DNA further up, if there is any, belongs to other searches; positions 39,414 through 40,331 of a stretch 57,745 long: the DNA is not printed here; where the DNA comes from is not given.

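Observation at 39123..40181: Tandem paralogs of an unrecognised family, differing by a precise 82-aa Cys/His-bearing insert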

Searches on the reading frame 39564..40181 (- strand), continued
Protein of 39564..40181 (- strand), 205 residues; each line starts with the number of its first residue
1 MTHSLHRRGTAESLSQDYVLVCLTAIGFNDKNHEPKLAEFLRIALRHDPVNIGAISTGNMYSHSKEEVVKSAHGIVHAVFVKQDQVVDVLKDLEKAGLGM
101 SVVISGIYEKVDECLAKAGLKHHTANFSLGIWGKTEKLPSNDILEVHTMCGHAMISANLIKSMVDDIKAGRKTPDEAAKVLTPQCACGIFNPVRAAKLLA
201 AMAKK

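Call 39: predict_structure(alignment_id=A4)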
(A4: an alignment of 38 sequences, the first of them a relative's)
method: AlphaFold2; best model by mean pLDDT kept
length: 471 residues; sequences in the alignment: 38
mean_pLDDT: 73.1   pTM: 0.72
mean pLDDT of the five models: 73.1, 72.4, 72.1, 71.1, 70.7
residues with pLDDT >= 90: 181; 70-90: 121; 50-70: 41; < 50: 128
segments of 3 or more residues with pLDDT < 50: 196-224, 226-228, 237-239, 250-326, 460-471
pLDDT, mean of each block of 10 residues (from residue 1): 79 92 71 90 92 82 96 88 89 91 87 90 91 83 94 95 86 97 97 59 41 43 47 51 50 44 37 33 29 27 32 28 50 91 80 97 88 91 92 86 96 97 90 86 90 57 38 36
secondary structure, 60 per line:
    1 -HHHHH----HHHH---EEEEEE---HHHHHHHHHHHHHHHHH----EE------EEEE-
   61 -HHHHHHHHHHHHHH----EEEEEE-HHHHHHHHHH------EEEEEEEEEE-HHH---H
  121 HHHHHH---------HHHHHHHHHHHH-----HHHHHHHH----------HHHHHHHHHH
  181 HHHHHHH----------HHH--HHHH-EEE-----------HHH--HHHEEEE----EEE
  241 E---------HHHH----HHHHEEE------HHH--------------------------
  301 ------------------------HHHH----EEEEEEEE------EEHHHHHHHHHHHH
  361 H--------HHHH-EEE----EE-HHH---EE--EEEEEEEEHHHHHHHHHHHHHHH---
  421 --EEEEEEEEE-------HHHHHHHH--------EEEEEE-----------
elements in order: H2-6 H11-14 E18-23 H27-43 E56-59 H62-75 E80-85 H87-96 E103-112 H120-126 H136-147 H153-160 H171-187 H203-206 E208-210 E230-233 E238-241 H251-254 H259-262 E263-265 H325-328 E333-340 H349-361 H370-373 E375-377 E395-402 H403-417 E423-431 H439-446 E455-460

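Call 43: search_protein_families(library=pfam, proteins=[L071:1060-2463:+, L071:2694-4622:+, L071:4850-6010:+, L071:6060-7163:+, L071:8848-9906:+, L071:10114-11481:+, L071:11539-12735:+, L071:12825-13739:-], max_evalue=0.00001)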
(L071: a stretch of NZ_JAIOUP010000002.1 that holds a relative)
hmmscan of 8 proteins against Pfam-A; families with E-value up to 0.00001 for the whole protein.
L071:1060-2463:+ (467 aa): 11 families
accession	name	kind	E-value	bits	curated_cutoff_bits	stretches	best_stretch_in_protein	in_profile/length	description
PF14691.11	Fer4_20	-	2.1e-44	150.4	25.8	1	17-127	1-112/113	Dihydroprymidine dehydrogenase domain II, 4Fe-4S cluster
PF07992.20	Pyr_redox_2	-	7.8e-38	131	26.1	1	139-446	1-291/291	Pyridine nucleotide-disulphide oxidoreductase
PF00070.33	Pyr_redox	-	2.1e-13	51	22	1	281-355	1-79/82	Pyridine nucleotide-disulphide oxidoreductase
PF13738.12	Pyr_redox_3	-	4.5e-11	43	30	1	271-427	156-302/305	Pyridine nucleotide-disulphide oxidoreductase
PF01262.27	AlaDh_PNT_C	-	4.2e-08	33.3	23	0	281-314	30-63/214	Alanine dehydrogenase/PNT, C-terminal domain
PF12831.13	FAD_oxidored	-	1.2e-07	31.9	27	0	141-180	2-41/416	FAD dependent oxidoreductase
PF03486.20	HI0933_like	-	2.1e-07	31.1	50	0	140-174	2-36/244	HI0933-like protein Rossmann domain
PF13450.12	NAD_binding_8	-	6.3e-07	30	21.9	1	143-175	1-33/68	NAD(P)-binding Rossmann-like domain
PF00890.30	FAD_binding_2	-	2.4e-06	27.4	20.4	0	141-178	2-39/414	FAD binding domain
PF03807.23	F420_oxidored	-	2.5e-06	28.4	21.6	0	281-325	1-46/94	NADP oxidoreductase coenzyme F420-dependent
PF01134.28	GIDA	-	5.5e-06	26.1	22.1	0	140-202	1-62/391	Glucose inhibited division protein A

L071:2694-4622:+ (642 aa): 11 families
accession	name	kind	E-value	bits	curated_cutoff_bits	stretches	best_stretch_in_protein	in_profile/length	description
PF00158.32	Sigma54_activat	-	2e-69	233.1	20.2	1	321-487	2-167/168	Sigma-54 interaction domain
PF06506.16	PrpR_N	-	6.6e-37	127.1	29.1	1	24-188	4-167/167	Propionate catabolism activator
PF25601.1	AAA_lid_14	-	4.2e-24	84.6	27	1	493-575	1-83/87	AAA+ ATPase lid domain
PF14532.12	Sigma54_activ_2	-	2.6e-18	67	25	1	335-492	15-138/138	Sigma-54 interaction domain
PF02954.25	HTH_8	-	1.1e-12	47.8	22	1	596-636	2-42/42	Bacterial regulatory protein, Fis family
PF13426.13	PAS_9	-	3.4e-09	37.3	27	1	204-293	2-102/103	PAS domain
PF07728.20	AAA_5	-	6.1e-08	33.2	22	1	344-464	2-124/139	AAA domain (dynein-related subfamily)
PF18024.7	HTH_50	-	1.6e-06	28.1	27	1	597-639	9-50/50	Helix-turn-helix domain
PF00004.35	AAA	-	3e-06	28.2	21.2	0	344-463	1-110/131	ATPase family associated with various cellular activities (AAA)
PF13188.13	PAS_8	-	4.7e-06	26.8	21.8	0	193-250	1-55/65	PAS domain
PF01078.27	Mg_chelatase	-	5.8e-06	26.3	20.3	0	396-463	89-158/207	Magnesium chelatase, subunit ChlI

L071:4850-6010:+ (386 aa): 2 families
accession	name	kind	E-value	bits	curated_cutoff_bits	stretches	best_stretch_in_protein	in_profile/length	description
PF00266.25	Aminotran_5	-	5.4e-29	101.7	21.5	1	12-330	8-339/371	Aminotransferase class-V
PF01053.26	Cys_Met_Meta_PP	-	1.2e-06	27.8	27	1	60-194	73-197/381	Cys/Met metabolism PLP-dependent enzyme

L071:6060-7163:+ (367 aa): 1 family
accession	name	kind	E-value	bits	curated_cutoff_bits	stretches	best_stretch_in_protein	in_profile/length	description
PF02615.19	Ldh_2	-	8.1e-128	426.6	38.8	1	18-343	7-332/333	Malate/L-lactate dehydrogenase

L071:8848-9906:+ (352 aa): 3 families
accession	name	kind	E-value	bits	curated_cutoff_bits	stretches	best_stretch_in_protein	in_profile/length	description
PF01212.27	Beta_elim_lyase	-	4.7e-94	315.4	27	1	12-292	1-283/288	Beta-eliminating lyase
PF01053.26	Cys_Met_Meta_PP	-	2.7e-09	36.5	27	1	42-270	51-262/381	Cys/Met metabolism PLP-dependent enzyme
PF00155.27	Aminotran_1_2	-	1.5e-07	31.4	19.7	1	45-179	44-187/361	Aminotransferase class I and II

L071:10114-11481:+ (455 aa): 1 family
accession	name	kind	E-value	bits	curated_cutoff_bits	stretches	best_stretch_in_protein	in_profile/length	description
PF02447.22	GntP_permease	-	1.7e-86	291.1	22.5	1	10-449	3-437/440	GntP family permease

L071:11539-12735:+ (398 aa): 1 family
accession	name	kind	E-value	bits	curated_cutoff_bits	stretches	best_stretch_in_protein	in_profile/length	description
PF00330.25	Aconitase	-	3.9e-60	204.6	28.7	2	65-232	56-234/463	Aconitase family (aconitate hydratase)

L071:12825-13739:- (304 aa): 1 family
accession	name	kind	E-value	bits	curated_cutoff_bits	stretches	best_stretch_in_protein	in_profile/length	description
PF03313.21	SDH_alpha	-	6.3e-82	275.6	26.4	1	31-291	2-260/260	Serine dehydratase alpha chain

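Call 45: search_protein_families(library=pfam, proteins=[L081:4521-5516:+, L081:5746-6249:+, L081:6246-6713:+, L081:8721-9671:+, L081:9745-10263:+, L081:10273-11802:+, L081:11799-12329:+, L081:12341-13504:+, L081:13526-14386:+, L081:15826-16182:+], max_evalue=0.00001)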
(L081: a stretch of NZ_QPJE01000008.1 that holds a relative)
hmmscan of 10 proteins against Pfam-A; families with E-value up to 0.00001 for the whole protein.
L081:4521-5516:+ (331 aa): 4 families
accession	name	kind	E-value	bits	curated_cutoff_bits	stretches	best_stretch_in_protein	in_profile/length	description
PF00005.33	ABC_tran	-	8e-35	120.9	25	1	42-195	1-137/137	ABC transporter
PF08352.17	oligo_HPY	-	4.2e-21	75.5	27.1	1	246-311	1-65/65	Oligopeptide/dipeptide transporter, C-terminal region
PF13304.12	AAA_21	-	7e-08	33.3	27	0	160-230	231-303/304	AAA domain, putative AbiEii toxin, Type IV TA system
PF02463.25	SMC_N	-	1.7e-06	28.1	40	1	56-241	28-212/220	RecF/RecN/SMC N terminal domain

L081:5746-6249:+ (167 aa): 2 families
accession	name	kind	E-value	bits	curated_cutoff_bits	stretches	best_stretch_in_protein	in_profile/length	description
PF08282.18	Hydrolase_3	-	3.1e-11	43.9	20.9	1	78-144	186-252/255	haloacid dehalogenase-like hydrolase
PF00702.32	Hydrolase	-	4.6e-07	30.9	26.4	0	46-114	113-190/191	haloacid dehalogenase-like hydrolase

L081:6246-6713:+ (155 aa): 1 family
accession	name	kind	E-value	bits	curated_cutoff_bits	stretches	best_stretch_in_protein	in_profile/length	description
PF02639.20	DUF188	-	9.2e-35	119.6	24.3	1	17-145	1-130/130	Uncharacterized BCR, YaiI/YqxD family COG1671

L081:8721-9671:+ (316 aa): 1 family
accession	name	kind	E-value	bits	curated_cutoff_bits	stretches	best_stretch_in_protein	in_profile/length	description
PF03401.19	TctC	-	1.6e-37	129.9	27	1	47-310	2-267/274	Tripartite tricarboxylate transporter family receptor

L081:9745-10263:+ (172 aa): 1 family
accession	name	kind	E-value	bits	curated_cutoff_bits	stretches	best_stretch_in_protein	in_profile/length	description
PF07331.16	TctB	-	9.5e-19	68.4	29.1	1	11-158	2-137/137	Tripartite tricarboxylate transporter TctB family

L081:10273-11802:+ (509 aa): 1 family
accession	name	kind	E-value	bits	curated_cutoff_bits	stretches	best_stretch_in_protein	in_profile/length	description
PF01970.21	TctA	-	2.1e-145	485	28.9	1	24-445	1-423/423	Tripartite tricarboxylate transporter TctA family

L081:11799-12329:+ (176 aa): 1 family
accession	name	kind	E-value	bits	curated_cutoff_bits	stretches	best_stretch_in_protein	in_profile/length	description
PF09918.14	DUF2148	-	9.5e-32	109.3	25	1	110-176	1-68/68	Uncharacterized protein containing a ferredoxin domain (DUF2148)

L081:12341-13504:+ (387 aa): 3 families
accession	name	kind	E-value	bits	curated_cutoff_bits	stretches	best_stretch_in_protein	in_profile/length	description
PF00465.25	Fe-ADH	-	3.1e-48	164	31.3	1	9-177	1-168/168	Iron-containing alcohol dehydrogenase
PF25137.1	ADH_Fe_C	-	1.2e-32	113.7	27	1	188-386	1-193/194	Fe-containing alcohol dehydrogenase family, C-terminal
PF13685.12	Fe-ADH_2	-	2e-09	38.1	28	1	30-110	19-96/149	Iron-containing alcohol dehydrogenase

L081:13526-14386:+ (286 aa): 1 family
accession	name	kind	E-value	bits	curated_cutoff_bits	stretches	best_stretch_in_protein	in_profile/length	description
PF02548.21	Pantoate_transf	-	2.1e-107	358.8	28.7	1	8-265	2-259/259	Ketopantoate hydroxymethyltransferase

L081:15826-16182:+ (118 aa): 1 family
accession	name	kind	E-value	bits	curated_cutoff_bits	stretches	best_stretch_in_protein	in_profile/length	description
PF07883.17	Cupin_2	-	1.2e-14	54.2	27.2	1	42-109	2-69/70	Cupin domain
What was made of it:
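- Many Y-X loci have no metalloenzyme within 8 kb, for example L071 and L081 (calls 43, 45).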

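Call 46: fold_search(model_id=the predicted structure, library=pdb)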
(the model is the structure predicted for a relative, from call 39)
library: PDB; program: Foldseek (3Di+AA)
matches with E <= 10: 469; with E <= 0.001: 0
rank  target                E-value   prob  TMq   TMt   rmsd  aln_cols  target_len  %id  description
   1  6u44_A                8.4e-02  0.21  0.17  0.13  21.1       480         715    6  Crystal structure of Methanoperedens nitroreducens elongation factor 2 H595N bound to GMPPCP and magnesium (monoclinic (released 2020-03-18)
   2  6ajg                  8.4e-02  0.14  0.21  0.13  27.4       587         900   10  Crystal structure of mycolic acid transporter MmpL3 from Mycobacterium smegmatis complexed with SQ109 (released 2018-12-26)
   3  9quc                  1.2e-01  0.72  0.12  0.28   8.2        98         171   13  Metal-free de novo protein scaffold TFD-EH (released 2025-11-19)
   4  9kbe                  1.2e-01  0.10  0.18  0.13  26.3       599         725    9  Crystal structure of mycolic acid transporter MmpL3 from Mycobacterium smegmatis complexed with indolcarboxamide (released 2025-11-05)
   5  9gi0_B                1.2e-01  0.11  0.18  0.13  25.2       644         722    9  Truncated MmpL4 in detergent (released 2025-02-19)
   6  7nvh                  1.6e-01  0.09  0.18  0.13  27.7       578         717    9  Cryo-EM structure of the mycolic acid transporter MmpL3 from M. tuberculosis (released 2021-06-16)
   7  6or2                  1.7e-01  0.11  0.21  0.15  26.9       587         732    9  MmpL3 is a lipid transporter that binds trehalose monomycolate and phosphatidylethanolamine (released 2019-05-29)
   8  9qud                  1.8e-01  0.57  0.12  0.27   8.8        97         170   12  Cu(II)-bound de novo protein scaffold TFD-EH (released 2025-11-19)
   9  6wxp_C                1.9e-01  0.54  0.12  0.28   9.5        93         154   13  De novo TIM barrel-ferredoxin fold fusion homodimer with 4-glutamate centre TFD-EE (released 2020-11-25)
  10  9quo                  2.0e-01  0.60  0.12  0.27   8.2        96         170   12  Co(II)-bound de novo protein scaffold TFD-EH T87E (released 2025-11-19)
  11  3c1m_C                2.0e-01  0.23  0.11  0.11  12.9       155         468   12  Cyrstal Structure of threonine-sensitive aspartokinase from Methanococcus jannaschii with MgAMP-PNP and L-aspartate (released 2008-03-25)
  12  6wxo_B                2.1e-01  0.77  0.13  0.29   7.8        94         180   12  De novo TIM barrel-ferredoxin fold fusion homodimer with 2-histidine 2-glutamate centre TFD-HE (released 2020-11-25)
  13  9qul                  2.1e-01  0.57  0.12  0.27   8.2        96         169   12  Zn(II)-bound de novo protein scaffold TFD-EH T87E (released 2025-11-19)
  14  4ush_B                2.4e-01  0.57  0.12  0.45   6.9       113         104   21  Nitrogen regulatory protein PII from Chlamydomonas reinhardtii in unliganded state (released 2014-12-03)
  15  2j9e_B                2.4e-01  0.54  0.13  0.47  12.7       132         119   17  Structure of GlnK1 with bound effectors indicates regulatory mechanism for ammonia uptake (released 2007-01-16)
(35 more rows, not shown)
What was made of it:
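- On Known protein folds with solved structures (for X and for Y's C-domain): X-Y fusion model: best E = 0.08 (call 46).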

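Call 55: search_protein_families(library=pfam, proteins=[L075:13537-15213:-, L073:8660-9904:+, L062:7224-8390:+, L084:4498-5991:+, L070:2259-2810:+, L028:4460-5800:-, L055:1066-2214:+, L055:8629-9636:-, L062:10125-10970:-, L036:2535-4043:+], max_evalue=0.000001)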
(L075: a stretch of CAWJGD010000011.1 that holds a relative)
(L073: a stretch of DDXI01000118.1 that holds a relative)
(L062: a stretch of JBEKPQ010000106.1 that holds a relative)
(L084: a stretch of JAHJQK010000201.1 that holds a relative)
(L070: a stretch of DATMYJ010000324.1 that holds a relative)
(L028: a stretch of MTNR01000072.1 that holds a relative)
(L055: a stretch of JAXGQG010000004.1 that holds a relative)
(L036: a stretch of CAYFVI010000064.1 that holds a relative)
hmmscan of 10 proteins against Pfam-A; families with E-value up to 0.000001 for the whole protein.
L075:13537-15213:- (558 aa): 3 families
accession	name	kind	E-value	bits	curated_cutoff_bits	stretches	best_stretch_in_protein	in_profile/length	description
PF00205.28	TPP_enzyme_M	-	2.3e-38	131.4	30.4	1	198-330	3-136/137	Thiamine pyrophosphate enzyme, central domain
PF02775.26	TPP_enzyme_C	-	3e-32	111.9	21.9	1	394-545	1-151/151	Thiamine pyrophosphate enzyme, C-terminal TPP binding domain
PF02776.23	TPP_enzyme_N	-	1.2e-25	90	26.8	1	5-115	2-115/119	Thiamine pyrophosphate enzyme, N-terminal TPP binding domain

L073:8660-9904:+ (414 aa): 4 families
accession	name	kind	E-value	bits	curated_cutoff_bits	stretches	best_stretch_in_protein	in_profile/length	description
PF07992.20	Pyr_redox_2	-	6e-55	187.2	26.1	1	2-303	2-291/291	Pyridine nucleotide-disulphide oxidoreductase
PF00070.33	Pyr_redox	-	1.3e-14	54.8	22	1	149-228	1-80/82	Pyridine nucleotide-disulphide oxidoreductase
PF01266.30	DAO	-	5.6e-09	36.4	27.9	0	150-180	2-32/353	FAD dependent oxidoreductase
PF13738.12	Pyr_redox_3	-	2.3e-08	34.1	30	0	203-277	226-305/305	Pyridine nucleotide-disulphide oxidoreductase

L062:7224-8390:+ (388 aa): 1 family
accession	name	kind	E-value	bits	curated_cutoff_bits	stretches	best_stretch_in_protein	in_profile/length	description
PF02515.22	CoA_transf_3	-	7.7e-104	348.1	23.3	1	7-365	1-366/366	CoA-transferase family III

L084:4498-5991:+ (497 aa): 1 family
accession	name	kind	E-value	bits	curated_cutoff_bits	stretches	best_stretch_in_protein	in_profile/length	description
PF03063.25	Prismane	-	4.9e-13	49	27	0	47-150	2-104/513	Prismane/CO dehydrogenase family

L070:2259-2810:+ (183 aa): 7 families
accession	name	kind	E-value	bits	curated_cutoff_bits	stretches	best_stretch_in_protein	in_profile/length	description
PF13247.11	Fer4_11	-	3e-17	63.1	26.2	1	63-146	7-95/100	4Fe-4S dicluster domain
PF12837.12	Fer4_6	-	3.4e-13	49.3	25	0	91-114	1-24/24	4Fe-4S binding domain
PF12838.12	Fer4_7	-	1.7e-10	41.6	27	0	65-113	1-52/52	4Fe-4S dicluster domain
PF00037.32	Fer4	-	2.4e-10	40.2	21.1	0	93-114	2-23/24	4Fe-4S binding domain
PF13237.11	Fer4_10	-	2.7e-10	40.5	25.5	0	65-110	8-53/53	4Fe-4S dicluster domain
PF13187.11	Fer4_9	-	4.8e-09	36.5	27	0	65-114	1-52/52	4Fe-4S dicluster domain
PF12797.12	Fer4_2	-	1.4e-07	31.5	24.5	0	9-28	2-21/22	4Fe-4S binding domain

L028:4460-5800:- (446 aa): 1 family
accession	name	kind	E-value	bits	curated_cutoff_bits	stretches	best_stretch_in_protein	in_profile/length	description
PF06808.19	DctM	-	1.3e-72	245.3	23.8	1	13-434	4-412/413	Tripartite ATP-independent periplasmic transporter, DctM component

L055:1066-2214:+ (382 aa): 1 family
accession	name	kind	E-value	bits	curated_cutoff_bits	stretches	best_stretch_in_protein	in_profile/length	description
PF03480.18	DctP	-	4.3e-26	92.3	23.4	1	74-328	12-260/286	Bacterial extracellular solute-binding protein, family 7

L055:8629-9636:- (335 aa): 1 family
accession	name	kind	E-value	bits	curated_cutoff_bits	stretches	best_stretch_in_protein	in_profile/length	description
PF04166.17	PdxA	-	9.1e-85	284.9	27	1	34-321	4-285/286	Pyridoxal phosphate biosynthetic protein PdxA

L062:10125-10970:- (281 aa): 3 families
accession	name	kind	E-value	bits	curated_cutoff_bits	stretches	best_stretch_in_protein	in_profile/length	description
PF00106.31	adh_short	-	7.7e-47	159.7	26.6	1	27-227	1-191/195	short chain dehydrogenase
PF13561.12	adh_short_C2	-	3.5e-41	141.8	27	1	35-266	5-229/236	Enoyl-(Acyl carrier protein) reductase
PF08659.16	KR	-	2.7e-07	31.1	22.6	1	30-174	4-140/180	KR domain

L036:2535-4043:+ (502 aa): 2 families
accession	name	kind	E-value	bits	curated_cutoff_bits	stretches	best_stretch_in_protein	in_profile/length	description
PF00425.24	Chorismate_bind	-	2.2e-94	316.2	27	1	230-483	2-257/257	chorismate binding enzyme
PF04715.19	Anth_synt_I_N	-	3.1e-30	105.7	23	1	51-177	1-139/140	Anthranilate synthase component I, N terminal region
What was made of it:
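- Other loci hold hydroxy-acid enzymes: Ldh_2, PdxA-like and Fe-ADH (calls 43, 45, 55).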
